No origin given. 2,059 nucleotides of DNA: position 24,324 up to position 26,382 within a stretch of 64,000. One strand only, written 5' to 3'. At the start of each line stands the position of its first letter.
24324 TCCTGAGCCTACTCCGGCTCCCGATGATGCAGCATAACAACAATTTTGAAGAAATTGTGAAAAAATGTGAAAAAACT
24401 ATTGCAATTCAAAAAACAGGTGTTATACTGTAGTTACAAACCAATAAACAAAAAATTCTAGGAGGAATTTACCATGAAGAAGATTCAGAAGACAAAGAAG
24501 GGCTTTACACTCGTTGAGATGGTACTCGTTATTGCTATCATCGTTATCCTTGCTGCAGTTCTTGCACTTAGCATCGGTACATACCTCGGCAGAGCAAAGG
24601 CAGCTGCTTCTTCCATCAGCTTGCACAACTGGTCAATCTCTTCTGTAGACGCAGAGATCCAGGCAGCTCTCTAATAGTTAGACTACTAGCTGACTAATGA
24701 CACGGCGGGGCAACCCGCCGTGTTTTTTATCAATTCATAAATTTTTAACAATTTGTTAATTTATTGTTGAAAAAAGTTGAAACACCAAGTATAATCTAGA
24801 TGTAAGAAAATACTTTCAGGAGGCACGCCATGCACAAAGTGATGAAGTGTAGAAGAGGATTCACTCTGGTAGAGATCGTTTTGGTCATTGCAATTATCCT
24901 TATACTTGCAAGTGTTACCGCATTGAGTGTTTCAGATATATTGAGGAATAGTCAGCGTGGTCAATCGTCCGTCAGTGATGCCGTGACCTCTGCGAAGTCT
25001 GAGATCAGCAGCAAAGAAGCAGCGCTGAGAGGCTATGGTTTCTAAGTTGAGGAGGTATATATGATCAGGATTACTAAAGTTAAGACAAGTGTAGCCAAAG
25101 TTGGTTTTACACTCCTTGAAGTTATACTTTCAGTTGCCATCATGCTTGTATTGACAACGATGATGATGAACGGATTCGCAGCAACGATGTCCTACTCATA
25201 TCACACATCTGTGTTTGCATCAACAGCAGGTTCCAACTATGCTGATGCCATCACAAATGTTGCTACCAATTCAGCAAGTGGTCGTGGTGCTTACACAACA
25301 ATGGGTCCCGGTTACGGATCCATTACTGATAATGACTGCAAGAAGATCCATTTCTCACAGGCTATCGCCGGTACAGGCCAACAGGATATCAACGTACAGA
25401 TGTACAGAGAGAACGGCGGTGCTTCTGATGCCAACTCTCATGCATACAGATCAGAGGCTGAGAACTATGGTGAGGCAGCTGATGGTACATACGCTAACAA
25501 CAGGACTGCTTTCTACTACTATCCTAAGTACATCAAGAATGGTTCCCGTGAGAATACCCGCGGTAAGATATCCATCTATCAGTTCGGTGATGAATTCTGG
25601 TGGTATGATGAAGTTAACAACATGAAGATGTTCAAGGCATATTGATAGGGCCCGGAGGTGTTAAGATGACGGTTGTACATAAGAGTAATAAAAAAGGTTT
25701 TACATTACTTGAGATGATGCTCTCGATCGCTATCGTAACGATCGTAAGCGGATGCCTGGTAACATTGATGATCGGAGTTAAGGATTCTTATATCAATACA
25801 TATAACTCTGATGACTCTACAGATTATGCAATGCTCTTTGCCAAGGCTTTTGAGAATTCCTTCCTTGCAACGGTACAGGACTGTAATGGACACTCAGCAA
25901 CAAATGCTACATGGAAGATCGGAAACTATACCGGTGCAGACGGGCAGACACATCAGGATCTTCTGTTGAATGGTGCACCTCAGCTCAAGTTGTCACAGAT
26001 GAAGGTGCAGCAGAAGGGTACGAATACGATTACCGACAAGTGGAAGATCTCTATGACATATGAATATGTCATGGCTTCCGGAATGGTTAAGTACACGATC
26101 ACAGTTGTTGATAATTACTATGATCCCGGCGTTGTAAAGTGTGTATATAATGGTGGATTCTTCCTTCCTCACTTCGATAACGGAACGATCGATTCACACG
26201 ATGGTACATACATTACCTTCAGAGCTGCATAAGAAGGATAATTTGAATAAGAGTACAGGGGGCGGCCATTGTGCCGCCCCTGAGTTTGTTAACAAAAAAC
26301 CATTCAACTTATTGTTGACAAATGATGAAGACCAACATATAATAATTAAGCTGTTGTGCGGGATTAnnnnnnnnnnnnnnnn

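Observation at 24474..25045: Headless type IVa pilins (56 and 61 aa mature) on a complete, retractile PilB/PilT machine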

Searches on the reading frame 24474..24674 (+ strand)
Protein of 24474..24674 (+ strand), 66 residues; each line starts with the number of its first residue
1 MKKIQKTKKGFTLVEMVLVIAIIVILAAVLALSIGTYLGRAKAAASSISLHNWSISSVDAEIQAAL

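Call 3: search_protein_families(library=pfam, proteins=[window:24474-24674:+], max_evalue=0.1)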
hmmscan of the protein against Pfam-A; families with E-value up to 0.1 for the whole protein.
window:24474-24674:+ (66 aa): 4 families
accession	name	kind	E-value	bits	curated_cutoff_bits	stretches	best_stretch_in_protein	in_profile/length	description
PF07963.17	N_methyl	-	6.1e-08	32.4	21.2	1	6-30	2-26/27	Prokaryotic N-terminal methylation motif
PF07790.16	Pilin_N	-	8.8e-05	23.7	25.2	1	16-60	9-52/78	Archaeal Type IV pilin, N-terminal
PF16982.10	Flp1_like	-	0.0045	16.8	33.5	1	8-29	6-27/49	Putative Flagellin, Flp1-like, domain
PF06553.17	BNIP3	-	0.025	14.7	26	1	1-47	136-182/184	BNIP3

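Call 4: search_protein_families(library=ncbifam, proteins=[window:24474-24674:+], max_evalue=0.1)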
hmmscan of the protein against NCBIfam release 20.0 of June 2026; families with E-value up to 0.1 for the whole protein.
window:24474-24674:+ (66 aa): 17 families
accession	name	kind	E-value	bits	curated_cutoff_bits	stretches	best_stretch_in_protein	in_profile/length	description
TIGR02532.1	IV_pilin_GFxxxE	domain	4.9e-07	29.3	16.3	1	8-30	1-23/24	prepilin-type N-terminal cleavage/methylation domain-containing protein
TIGR01708.2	typeII_sec_gspH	equivalog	2.6e-06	27.6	80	1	9-36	2-29/169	type II secretion system minor pseudopilin GspH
NF007862.0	PRK10574.1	equivalog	3.1e-06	27.4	138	1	6-41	2-37/145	prepilin peptidase-dependent pilin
NF041775.1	typeIV_PilA_Myxo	equivalog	5.6e-05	23.2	400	1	6-45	8-47/214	type IV pilin protein PilA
TIGR01710.1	typeII_sec_gspG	equivalog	5.7e-05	23.2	88.85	1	9-48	1-40/134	type II secretion system major pseudopilin GspG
NF040982.1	ComGD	equivalog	8e-05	23.1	70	1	8-36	1-29/139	competence type IV pilus minor pilin ComGD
NF041002.1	pilin_ComGF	equivalog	8.6e-05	22.8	80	1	8-58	1-50/139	competence type IV pilus minor pilin ComGF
NF041013.1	T4P_ComGE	equivalog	0.00012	22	49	1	6-40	1-35/83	competence type IV pilus minor pilin ComGE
NF007800.0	PRK10506.1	equivalog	0.00018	21.3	158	1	2-38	2-38/163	prepilin peptidase-dependent protein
TIGR02596.1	TIGR02596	subfamily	0.00029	21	70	1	11-50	1-40/196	Verru_Chthon cassette protein D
NF040999.1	pilin_ComGC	equivalog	0.00042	20.5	75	1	8-27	1-20/84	competence type IV pilus major pilin ComGC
NF047827.1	T3SSXpsH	equivalog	0.013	15.3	160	1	9-34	1-26/145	type II secretion system protein XpsH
NF007848.0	PRK10557.1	equivalog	0.021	14.1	120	1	3-31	5-33/192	prepilin peptidase-dependent protein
NF038304.1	EPS_HpsC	equivalog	0.023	14.3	200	1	2-31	14-44/318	hormogonium polysaccharide secretion pseudopilin HpsC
NF047828.1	T3SSXpsI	equivalog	0.051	13.6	150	1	9-43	2-33/132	type II secretion system protein XpsI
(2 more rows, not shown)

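Call 6: find_homologous_proteins(query=window:24474-24674:+, max_evalue=0.001)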
Query window:24474-24674:+ (66 aa): 979 proteins with E <= 0.001 among 987 candidates; the best 120 are listed.
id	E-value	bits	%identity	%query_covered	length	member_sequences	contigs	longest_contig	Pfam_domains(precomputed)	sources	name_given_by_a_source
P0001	4.1e-28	113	95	100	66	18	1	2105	PF07963.18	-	-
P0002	8.6e-28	112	92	100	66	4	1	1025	PF07963.18,PF07790.17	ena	-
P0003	1.5e-26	108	91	100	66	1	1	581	PF07963.18,PF07790.17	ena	-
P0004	1.0e-25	105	89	100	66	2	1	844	PF07963.18,PF07790.17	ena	-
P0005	1.2e-25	105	88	97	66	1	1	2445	PF07963.18,PF07790.17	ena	-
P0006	1.5e-25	105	89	100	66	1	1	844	PF07963.18,PF07790.17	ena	-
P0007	1.8e-25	104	85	100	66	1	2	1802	PF07963.18,PF07790.17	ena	-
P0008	2.4e-25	104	85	100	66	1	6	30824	PF07963.18,PF07790.17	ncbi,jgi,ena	jgi:type IV pilus assembly protein PilA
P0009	2.8e-25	104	86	100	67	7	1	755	PF07963.18,PF07790.17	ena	-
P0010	3.6e-25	104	85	100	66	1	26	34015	PF07963.18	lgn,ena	-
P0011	4.3e-25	103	85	100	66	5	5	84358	PF07963.18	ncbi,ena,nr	ncbi:MAG: type II secretion system GspH family protein [Saccharofermentans sp.]|nr:type II secretion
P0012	5.6e-25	103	83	100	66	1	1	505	PF07963.18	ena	-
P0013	1.3e-24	102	86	97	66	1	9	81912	PF07963.18,PF07790.17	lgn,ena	-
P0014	2.5e-24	101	82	100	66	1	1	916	PF07963.18,PF07790.17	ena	-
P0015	3.2e-24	101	84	97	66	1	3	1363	PF07963.18,PF07790.17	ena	-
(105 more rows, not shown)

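Call 27: search_protein_representatives(protein=window:24474-24674:+)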
Query: 66 residues. Proteins with E-value up to 0.001 (for the whole library): 1282; up to 1e-10: 25; up to 1e-30: 0. The best 150 are listed.
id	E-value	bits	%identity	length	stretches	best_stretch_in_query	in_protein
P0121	4.2e-17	76.8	67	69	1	1-64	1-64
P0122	3.7e-15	70.7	62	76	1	1-64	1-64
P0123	9.6e-15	69.5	61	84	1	2-63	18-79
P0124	2.5e-14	68.1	66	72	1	1-62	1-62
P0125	8.7e-13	63.4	52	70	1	1-65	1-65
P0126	9.8e-13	63.2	58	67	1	1-65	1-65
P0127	1.0e-12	63.1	62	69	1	1-58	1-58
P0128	1.0e-12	63.1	53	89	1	1-66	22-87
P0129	1.1e-12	63.0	58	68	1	1-65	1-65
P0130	1.4e-12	62.7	85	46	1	1-46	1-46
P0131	1.7e-12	62.4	60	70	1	1-62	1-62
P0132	3.3e-12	61.5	55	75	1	1-64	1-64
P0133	4.3e-12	61.2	60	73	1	1-57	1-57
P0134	5.1e-12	61.0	61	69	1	1-66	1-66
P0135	8.5e-12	60.3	60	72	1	2-63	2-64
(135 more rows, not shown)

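Call 42: find_related_loci(query=A1, collection=genome_contigs, flank=9000)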
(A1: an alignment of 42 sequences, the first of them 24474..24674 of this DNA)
Query A1 (66 aa) in genome_contigs; peptide patterns used: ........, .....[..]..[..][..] (x = any residue, [..] = any of these).
315 stretches matched a pattern; 221 encode a relative of the query (tblastn E <= 1e-3); the best 80 are kept; 80 distinct loci.
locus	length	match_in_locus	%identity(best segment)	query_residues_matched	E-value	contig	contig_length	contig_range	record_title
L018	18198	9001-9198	92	1-66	7e-34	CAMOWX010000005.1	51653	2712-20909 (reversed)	MAG: uncultured Clostridia bacterium isolate SRR873601_bin.102_metaWRAP_v1.3_MAG genome assembly, contig: NODE_1279_leng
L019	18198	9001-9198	88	1-66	1e-31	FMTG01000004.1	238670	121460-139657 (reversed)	Ruminococcaceae bacterium YRB3002 genome assembly, contig: IE47DRAFT_scaffold00003.3, whole genome shotgun sequence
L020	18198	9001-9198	85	1-66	5e-31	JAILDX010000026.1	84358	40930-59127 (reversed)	MAG: Saccharofermentans sp. isolate RUI031 k141_2419537_flag=0_multi=28.1742_len=84358, whole genome shotgun sequence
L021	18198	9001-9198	80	1-66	2e-29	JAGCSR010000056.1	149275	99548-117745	MAG: Clostridiales bacterium isolate RGIG10087 Yak_Rumen-1__c2431886, whole genome shotgun sequence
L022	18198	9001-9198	80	1-66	6e-29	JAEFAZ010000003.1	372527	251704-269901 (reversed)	MAG: Saccharofermentans sp. isolate Tb.RUG.502 NODE_17_length_372527_cov_8.180397, whole genome shotgun sequence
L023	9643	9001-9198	80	1-66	6e-29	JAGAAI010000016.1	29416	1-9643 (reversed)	MAG: Clostridiales bacterium isolate RGIG8261 Water_buffalos_Rumen-5__c458967, whole genome shotgun sequence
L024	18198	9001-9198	80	1-66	1e-28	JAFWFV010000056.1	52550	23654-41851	MAG: Clostridiales bacterium isolate RGIG5701 Sheep_Duodenum.Co__c1127546, whole genome shotgun sequence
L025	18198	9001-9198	79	1-66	5e-28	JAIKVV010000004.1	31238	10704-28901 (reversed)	MAG: Saccharofermentans sp. isolate RUI411 k141_13822115_flag=0_multi=261.0000_len=31238, whole genome shotgun sequence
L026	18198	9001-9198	77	1-66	2e-27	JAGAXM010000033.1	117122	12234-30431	MAG: Clostridiales bacterium isolate RGIG8863 Water_deer_Omasum-3__c256980, whole genome shotgun sequence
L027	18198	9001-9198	76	1-66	3e-27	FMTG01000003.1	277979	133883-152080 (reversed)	Ruminococcaceae bacterium YRB3002 genome assembly, contig: IE47DRAFT_scaffold00002.2, whole genome shotgun sequence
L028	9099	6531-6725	80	1-65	4e-27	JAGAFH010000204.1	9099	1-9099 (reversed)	MAG: Clostridiales bacterium isolate RGIG8390 Water_buffalos_Rumen.Co__c7191379, whole genome shotgun sequence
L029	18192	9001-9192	81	1-64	6e-27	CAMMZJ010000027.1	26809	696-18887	MAG: uncultured Clostridia bacterium isolate SRR1206671_bin.145_metaWRAP_v1.3_MAG genome assembly, contig: NODE.2925_len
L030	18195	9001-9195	78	1-65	9e-27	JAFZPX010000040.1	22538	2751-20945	MAG: Clostridiales bacterium isolate RGIG7990 Water_buffalos_Rumen-1__c648056, whole genome shotgun sequence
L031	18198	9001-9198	77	1-66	1e-26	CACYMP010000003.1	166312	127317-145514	MAG: Ruminococcaceae bacterium isolate RUG12081 genome assembly, contig: RUG12081_asm_3, whole genome shotgun sequence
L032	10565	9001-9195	78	1-65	2e-26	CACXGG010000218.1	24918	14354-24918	MAG: Ruminococcaceae bacterium isolate RUG11234 genome assembly, contig: RUG11234_asm_218, whole genome shotgun sequence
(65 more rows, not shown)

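Call 47: predict_structure(alignment_id=A1)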
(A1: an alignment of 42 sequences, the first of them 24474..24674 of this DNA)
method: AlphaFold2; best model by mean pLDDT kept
length: 66 residues; sequences in the alignment: 42
mean_pLDDT: 82.4   pTM: 0.43
mean pLDDT of the five models: 82.4, 81.5, 81.2, 80.5, 77.5
residues with pLDDT >= 90: 20; 70-90: 35; 50-70: 9; < 50: 2
segments of 3 or more residues with pLDDT < 50: none
pLDDT, mean of each block of 10 residues (from residue 1): 53 89 97 90 82 83 85
secondary structure, 60 per line:
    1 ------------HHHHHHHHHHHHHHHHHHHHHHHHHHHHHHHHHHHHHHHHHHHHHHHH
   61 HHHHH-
elements in order: H13-65

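Call 49: search_solved_structures(query=A1, max_evalue=1, show_alignments=3)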
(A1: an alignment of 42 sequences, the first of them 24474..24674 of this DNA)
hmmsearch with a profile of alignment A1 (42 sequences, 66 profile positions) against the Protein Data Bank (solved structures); distinct sequences matched with E-value up to 1: 25.
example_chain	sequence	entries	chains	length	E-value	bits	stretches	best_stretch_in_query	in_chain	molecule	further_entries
7tgg_A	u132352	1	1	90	6.9e-10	41.9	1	5-52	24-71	Geopilin domain 1 protein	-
9egp_A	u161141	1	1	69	7.3e-10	41.8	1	4-52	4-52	Geopilin domain 1 protein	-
9laa_A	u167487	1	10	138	3.2e-07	33.3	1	3-46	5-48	Type IV pilin protein PilA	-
2m7g_A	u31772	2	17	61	6e-07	32.5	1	11-53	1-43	Geopilin domain 1 protein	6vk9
8pfb_G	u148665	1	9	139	3.7e-06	29.9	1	11-65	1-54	Type IV pilin PilE1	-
6xxd_A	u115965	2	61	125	1.7e-05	27.8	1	11-34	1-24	PilA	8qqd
1oqw_A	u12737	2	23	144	4.9e-05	26.3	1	11-46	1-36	Fimbrial protein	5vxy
8tum_e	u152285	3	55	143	6.4e-05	26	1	11-47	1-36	Type IV major pilin protein PilA | Pilin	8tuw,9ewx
3sok_A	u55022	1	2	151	0.00011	25.2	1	11-44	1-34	Fimbrial protein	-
2hi2_A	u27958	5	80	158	0.00037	23.5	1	11-42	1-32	Fimbrial protein | PilA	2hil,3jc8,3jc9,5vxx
1ay2_A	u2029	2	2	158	0.00038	23.5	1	11-42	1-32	TYPE 4 PILIN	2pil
9lab_B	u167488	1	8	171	0.00039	23.4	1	6-28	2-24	MSHA major pilin subunit MshA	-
8p3b_A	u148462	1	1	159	0.00067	22.7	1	11-42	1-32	Fimbrial protein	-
5kua_A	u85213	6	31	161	0.00069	22.7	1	11-42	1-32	pilin | Neisseria meningitidis PilE variant SB-GATDH | Neisseria meningitidis PilE, SB-DATDH variant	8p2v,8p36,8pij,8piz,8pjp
8tob_GA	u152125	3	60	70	0.0011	21.9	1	12-54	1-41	Fimbrial protein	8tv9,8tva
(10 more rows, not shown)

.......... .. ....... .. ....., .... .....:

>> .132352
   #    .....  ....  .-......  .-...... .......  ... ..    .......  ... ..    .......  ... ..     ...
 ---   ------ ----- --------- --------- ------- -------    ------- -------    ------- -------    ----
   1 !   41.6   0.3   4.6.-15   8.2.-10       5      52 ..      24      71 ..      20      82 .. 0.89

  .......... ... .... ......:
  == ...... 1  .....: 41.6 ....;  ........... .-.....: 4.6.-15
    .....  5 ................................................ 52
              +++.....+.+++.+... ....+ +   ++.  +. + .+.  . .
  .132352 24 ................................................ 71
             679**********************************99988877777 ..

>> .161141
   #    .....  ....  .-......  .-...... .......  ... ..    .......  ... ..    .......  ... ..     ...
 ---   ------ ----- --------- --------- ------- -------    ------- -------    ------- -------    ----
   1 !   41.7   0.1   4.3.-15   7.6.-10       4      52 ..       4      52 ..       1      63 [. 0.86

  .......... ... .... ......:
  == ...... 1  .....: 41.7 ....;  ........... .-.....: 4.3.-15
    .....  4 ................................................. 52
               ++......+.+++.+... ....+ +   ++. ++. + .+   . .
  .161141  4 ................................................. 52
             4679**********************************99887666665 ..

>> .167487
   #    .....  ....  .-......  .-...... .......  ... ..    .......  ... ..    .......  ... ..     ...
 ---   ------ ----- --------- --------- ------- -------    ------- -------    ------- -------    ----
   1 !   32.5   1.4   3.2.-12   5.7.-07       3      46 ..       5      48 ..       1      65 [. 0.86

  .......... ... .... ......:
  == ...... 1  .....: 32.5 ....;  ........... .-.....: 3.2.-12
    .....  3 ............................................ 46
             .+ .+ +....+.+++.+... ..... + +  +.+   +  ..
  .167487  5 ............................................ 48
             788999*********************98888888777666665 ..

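Call 50: fold_search(model_id=the predicted structure, library=pdb)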
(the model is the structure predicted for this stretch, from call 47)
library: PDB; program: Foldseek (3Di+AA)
matches with E <= 10: 0; with E <= 0.001: 0
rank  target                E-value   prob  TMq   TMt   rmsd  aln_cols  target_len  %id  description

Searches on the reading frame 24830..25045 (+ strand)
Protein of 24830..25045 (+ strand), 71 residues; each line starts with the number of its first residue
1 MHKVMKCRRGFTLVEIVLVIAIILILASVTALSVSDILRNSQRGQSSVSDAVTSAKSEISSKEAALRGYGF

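Call 3: search_protein_families(library=pfam, proteins=[window:24830-25045:+], max_evalue=0.1)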
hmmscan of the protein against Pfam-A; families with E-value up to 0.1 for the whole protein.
window:24830-25045:+ (71 aa): 6 families
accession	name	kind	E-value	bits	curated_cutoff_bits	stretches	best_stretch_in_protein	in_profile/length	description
PF07963.17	N_methyl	-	1.5e-07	31.1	21.2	1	5-29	1-25/27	Prokaryotic N-terminal methylation motif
PF09919.14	DUF2149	-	0.011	16.6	27.1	1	13-63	7-55/92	Uncharacterized conserved protein (DUF2149)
PF25686.1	Betaherpes_U91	-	0.013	15.4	27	1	12-60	14-60/157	Betaherpesvirus U91 protein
PF07790.16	Pilin_N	-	0.023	16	25.2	1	16-50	9-42/78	Archaeal Type IV pilin, N-terminal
PF11837.13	INV_N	-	0.044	14.7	27.8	1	6-66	18-77/109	Beta-fructofuranosidase, N-terminal domain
PF16982.10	Flp1_like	-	0.085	12.8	33.5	1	9-27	7-25/49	Putative Flagellin, Flp1-like, domain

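Call 4: search_protein_families(library=ncbifam, proteins=[window:24830-25045:+], max_evalue=0.1)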
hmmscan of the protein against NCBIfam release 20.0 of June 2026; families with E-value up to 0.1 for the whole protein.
window:24830-25045:+ (71 aa): 17 families
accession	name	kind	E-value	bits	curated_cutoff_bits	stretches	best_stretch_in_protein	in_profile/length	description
TIGR02532.1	IV_pilin_GFxxxE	domain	3.8e-07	29.7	16.3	1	8-30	1-23/24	prepilin-type N-terminal cleavage/methylation domain-containing protein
TIGR01708.2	typeII_sec_gspH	equivalog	7.4e-06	26.1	80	1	9-36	2-29/169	type II secretion system minor pseudopilin GspH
TIGR02596.1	TIGR02596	subfamily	4.6e-05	23.6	70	1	11-47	1-37/196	Verru_Chthon cassette protein D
NF041775.1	typeIV_PilA_Myxo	equivalog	5.1e-05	23.3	400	1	8-56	10-53/214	type IV pilin protein PilA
NF007862.0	PRK10574.1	equivalog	8.2e-05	22.8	138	1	5-39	1-35/145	prepilin peptidase-dependent pilin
TIGR01710.1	typeII_sec_gspG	equivalog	0.0001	22.4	88.85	1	9-47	1-36/134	type II secretion system major pseudopilin GspG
NF007800.0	PRK10506.1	equivalog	0.00024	21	158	1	2-48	2-47/163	prepilin peptidase-dependent protein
NF041013.1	T4P_ComGE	equivalog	0.0012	18.9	49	1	7-60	2-54/83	competence type IV pilus minor pilin ComGE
NF040982.1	ComGD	equivalog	0.0016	18.9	70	1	9-40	2-33/139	competence type IV pilus minor pilin ComGD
NF041002.1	pilin_ComGF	equivalog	0.0038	17.5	80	1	9-46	2-39/139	competence type IV pilus minor pilin ComGF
NF007660.0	PRK10332.1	equivalog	0.0054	17.2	86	1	1-34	1-32/107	prepilin-type N-terminal cleavage/methylation domain-containing protein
NF047827.1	T3SSXpsH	equivalog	0.013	15.2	160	1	9-42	1-34/145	type II secretion system protein XpsH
NF040999.1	pilin_ComGC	equivalog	0.016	15.4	75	1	9-30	2-23/84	competence type IV pilus major pilin ComGC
NF007848.0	PRK10557.1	equivalog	0.022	14.1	120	1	5-44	7-42/192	prepilin peptidase-dependent protein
NF037944.1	holin_2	subfamily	0.024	14.8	50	1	14-67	5-57/64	bacteriophage holin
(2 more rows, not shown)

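Call 41: find_homologous_proteins(query=window:24830-25045:+, max_evalue=0.001)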
Query window:24830-25045:+ (71 aa): 20 proteins with E <= 0.001 among 20 candidates.
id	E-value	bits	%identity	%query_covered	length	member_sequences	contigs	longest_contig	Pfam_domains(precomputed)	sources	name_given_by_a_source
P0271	1.4e-31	124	100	94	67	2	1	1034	PF07963.18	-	-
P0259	1.6e-31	124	93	100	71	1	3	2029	PF07963.18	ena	-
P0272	6.8e-31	122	99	94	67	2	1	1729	PF07963.18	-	-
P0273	1.0e-30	121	92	100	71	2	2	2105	PF07963.18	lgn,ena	-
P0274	5.2e-30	119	90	100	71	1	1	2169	PF07963.18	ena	-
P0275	2.5e-25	105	82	100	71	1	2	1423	PF07963.18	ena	-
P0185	2.0e-21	92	69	100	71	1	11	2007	PF07963.18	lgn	-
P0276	1.1e-19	87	69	100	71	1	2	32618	PF07963.18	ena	-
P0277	9.0e-18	81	65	100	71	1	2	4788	PF07963.18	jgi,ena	-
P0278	9.2e-18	81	65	100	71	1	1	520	PF07963.18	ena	-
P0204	5.4e-17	78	65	100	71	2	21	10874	PF07963.18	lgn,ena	-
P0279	2.1e-16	77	63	100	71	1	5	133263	PF07963.18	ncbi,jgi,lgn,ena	jgi:type IV pilus assembly protein PilA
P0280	2.2e-16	77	63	100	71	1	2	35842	PF07963.18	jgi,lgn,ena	-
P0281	4.4e-14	69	59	100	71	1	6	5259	PF07963.18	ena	-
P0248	4.5e-14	69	59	100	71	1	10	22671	PF07963.18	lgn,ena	-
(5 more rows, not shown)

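Call 80: predict_structure(alignment_id=A2)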
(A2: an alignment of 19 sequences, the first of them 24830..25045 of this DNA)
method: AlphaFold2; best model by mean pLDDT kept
length: 71 residues; sequences in the alignment: 19
mean_pLDDT: 73.7   pTM: 0.33
mean pLDDT of the five models: 73.7, 72.0, 71.7, 71.5, 68.0
residues with pLDDT >= 90: 13; 70-90: 33; 50-70: 22; < 50: 3
segments of 3 or more residues with pLDDT < 50: 1-3
pLDDT, mean of each block of 10 residues (from residue 1): 52 87 92 76 66 75 70 55
secondary structure, 60 per line:
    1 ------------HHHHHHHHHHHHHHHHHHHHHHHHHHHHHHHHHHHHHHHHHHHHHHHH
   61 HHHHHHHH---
elements in order: H13-68

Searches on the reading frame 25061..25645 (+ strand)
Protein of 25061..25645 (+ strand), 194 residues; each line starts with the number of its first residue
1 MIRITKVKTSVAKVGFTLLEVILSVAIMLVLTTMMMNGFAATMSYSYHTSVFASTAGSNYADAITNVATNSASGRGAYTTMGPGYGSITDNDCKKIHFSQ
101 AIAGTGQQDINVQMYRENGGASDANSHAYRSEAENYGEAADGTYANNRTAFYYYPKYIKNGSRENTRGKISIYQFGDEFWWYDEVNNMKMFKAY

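Call 3: search_protein_families(library=pfam, proteins=[window:25061-25645:+], max_evalue=0.1)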
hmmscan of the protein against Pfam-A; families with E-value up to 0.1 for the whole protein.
window:25061-25645:+ (194 aa): 1 family
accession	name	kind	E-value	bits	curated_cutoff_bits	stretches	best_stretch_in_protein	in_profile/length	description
PF07963.17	N_methyl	-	0.026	14.6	21.2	1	15-35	6-26/27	Prokaryotic N-terminal methylation motif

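Call 4: search_protein_families(library=ncbifam, proteins=[window:25061-25645:+], max_evalue=0.1)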
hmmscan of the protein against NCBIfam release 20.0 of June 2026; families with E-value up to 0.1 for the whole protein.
window:25061-25645:+ (194 aa): 4 families
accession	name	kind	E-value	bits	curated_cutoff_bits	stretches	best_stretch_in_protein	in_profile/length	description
TIGR02532.1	IV_pilin_GFxxxE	domain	0.032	14.1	16.3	1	15-35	3-23/24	prepilin-type N-terminal cleavage/methylation domain-containing protein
NF040982.1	ComGD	equivalog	0.038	14.4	70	0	15-38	3-26/139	competence type IV pilus minor pilin ComGD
TIGR02599.1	TIGR02599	subfamily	0.045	13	256.5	1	15-43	1-29/361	Verru_Chthon cassette protein C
NF041013.1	T4P_ComGE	equivalog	0.081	13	49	0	15-36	5-26/83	competence type IV pilus minor pilin ComGE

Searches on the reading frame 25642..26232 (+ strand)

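Call 3: search_protein_families(library=pfam, proteins=[window:25642-26232:+], max_evalue=0.1)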
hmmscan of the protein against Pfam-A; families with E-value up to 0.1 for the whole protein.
window:25642-26232:+ (196 aa): 2 families
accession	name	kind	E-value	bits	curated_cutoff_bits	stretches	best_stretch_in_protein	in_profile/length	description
PF07963.17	N_methyl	-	1.2e-07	31.4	21.2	1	15-36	2-23/27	Prokaryotic N-terminal methylation motif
PF06873.16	SerH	-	0.00033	20.1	22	1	36-132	228-322/419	Cell surface immobilisation antigen SerH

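Call 4: search_protein_families(library=ncbifam, proteins=[window:25642-26232:+], max_evalue=0.1)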
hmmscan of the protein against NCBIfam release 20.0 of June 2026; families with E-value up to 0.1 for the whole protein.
window:25642-26232:+ (196 aa): 13 families
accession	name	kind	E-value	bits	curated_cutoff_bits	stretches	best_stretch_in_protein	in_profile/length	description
TIGR02532.1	IV_pilin_GFxxxE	domain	8.4e-06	25.4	16.3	1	17-36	1-20/24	prepilin-type N-terminal cleavage/methylation domain-containing protein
NF041002.1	pilin_ComGF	equivalog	1.6e-05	25.1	80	1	17-72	1-54/139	competence type IV pilus minor pilin ComGF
NF007862.0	PRK10574.1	equivalog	0.00014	22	138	1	16-116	3-101/145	prepilin peptidase-dependent pilin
TIGR01708.2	typeII_sec_gspH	equivalog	0.00031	20.8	80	1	18-45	2-28/169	type II secretion system minor pseudopilin GspH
NF041013.1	T4P_ComGE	equivalog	0.0006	19.9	49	1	16-42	2-28/83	competence type IV pilus minor pilin ComGE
NF040982.1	ComGD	equivalog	0.0015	18.9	70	1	17-44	1-27/139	competence type IV pilus minor pilin ComGD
NF040999.1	pilin_ComGC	equivalog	0.0021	18.2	75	1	17-35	1-19/84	competence type IV pilus major pilin ComGC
TIGR01707.1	gspI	equivalog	0.021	15.3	44.35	1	19-43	1-25/101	type II secretion system minor pseudopilin GspI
NF007800.0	PRK10506.1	equivalog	0.033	14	158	1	15-37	6-28/163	prepilin peptidase-dependent protein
TIGR02599.1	TIGR02599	subfamily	0.051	12.8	256.5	1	19-50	1-32/361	Verru_Chthon cassette protein C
NF007660.0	PRK10332.1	equivalog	0.064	13.8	86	0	15-78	6-63/107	prepilin-type N-terminal cleavage/methylation domain-containing protein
NF007848.0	PRK10557.1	equivalog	0.068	12.5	120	0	13-35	6-28/192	prepilin peptidase-dependent protein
TIGR01710.1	typeII_sec_gspG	equivalog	0.072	13.1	88.85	0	18-48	1-31/134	type II secretion system major pseudopilin GspG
